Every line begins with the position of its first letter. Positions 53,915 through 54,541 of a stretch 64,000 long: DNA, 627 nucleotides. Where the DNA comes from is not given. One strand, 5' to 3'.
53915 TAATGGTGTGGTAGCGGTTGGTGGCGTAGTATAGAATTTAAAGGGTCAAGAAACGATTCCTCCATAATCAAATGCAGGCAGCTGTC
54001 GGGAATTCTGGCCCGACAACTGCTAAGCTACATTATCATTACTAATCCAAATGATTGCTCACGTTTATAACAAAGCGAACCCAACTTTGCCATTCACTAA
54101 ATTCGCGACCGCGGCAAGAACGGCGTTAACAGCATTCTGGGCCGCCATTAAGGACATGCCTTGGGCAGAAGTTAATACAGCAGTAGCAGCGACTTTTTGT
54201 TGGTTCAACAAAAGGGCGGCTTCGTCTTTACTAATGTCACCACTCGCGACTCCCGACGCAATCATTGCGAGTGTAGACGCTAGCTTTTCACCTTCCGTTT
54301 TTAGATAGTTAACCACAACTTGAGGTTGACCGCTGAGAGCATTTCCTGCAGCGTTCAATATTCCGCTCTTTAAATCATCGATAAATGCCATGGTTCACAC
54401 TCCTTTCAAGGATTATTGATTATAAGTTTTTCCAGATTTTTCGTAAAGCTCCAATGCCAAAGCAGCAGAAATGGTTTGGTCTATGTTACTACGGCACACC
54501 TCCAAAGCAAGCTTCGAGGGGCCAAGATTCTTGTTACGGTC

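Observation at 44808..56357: An ~11.5-kb island of uncharacterised, membrane-centred genes between a WYL regulator and mazG: candidate undescribed conflict or defence locus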

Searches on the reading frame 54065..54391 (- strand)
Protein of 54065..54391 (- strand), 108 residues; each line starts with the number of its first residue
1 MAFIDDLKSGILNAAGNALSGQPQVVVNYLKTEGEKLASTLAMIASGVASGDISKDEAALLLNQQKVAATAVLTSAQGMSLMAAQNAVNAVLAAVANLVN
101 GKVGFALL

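Call 5: search_protein_families(library=pfam, max_evalue=0.01, proteins=[window:54065-54391:-])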
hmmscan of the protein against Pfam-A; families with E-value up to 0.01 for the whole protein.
window:54065-54391:- (108 aa): 0 families

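Call 7: search_protein_families(library=padloc, max_evalue=0.01, proteins=[window:54065-54391:-])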
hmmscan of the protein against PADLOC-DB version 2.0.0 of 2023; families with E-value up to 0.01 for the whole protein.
window:54065-54391:- (108 aa): 0 families

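Call 51: search_protein_families(library=phrogs, max_evalue=0.001, proteins=[window:54065-54391:-])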
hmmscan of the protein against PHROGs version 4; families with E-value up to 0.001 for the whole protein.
window:54065-54391:- (108 aa): 0 families

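Call 119: search_protein_families(library=pfam, max_evalue=1, proteins=[window:54065-54391:-])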
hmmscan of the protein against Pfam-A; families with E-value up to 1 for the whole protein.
window:54065-54391:- (108 aa): 1 family
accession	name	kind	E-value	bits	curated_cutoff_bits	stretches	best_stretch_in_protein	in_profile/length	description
PF02637.23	GatB_Yqey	-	0.028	14.7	27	1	29-95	37-101/148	GatB domain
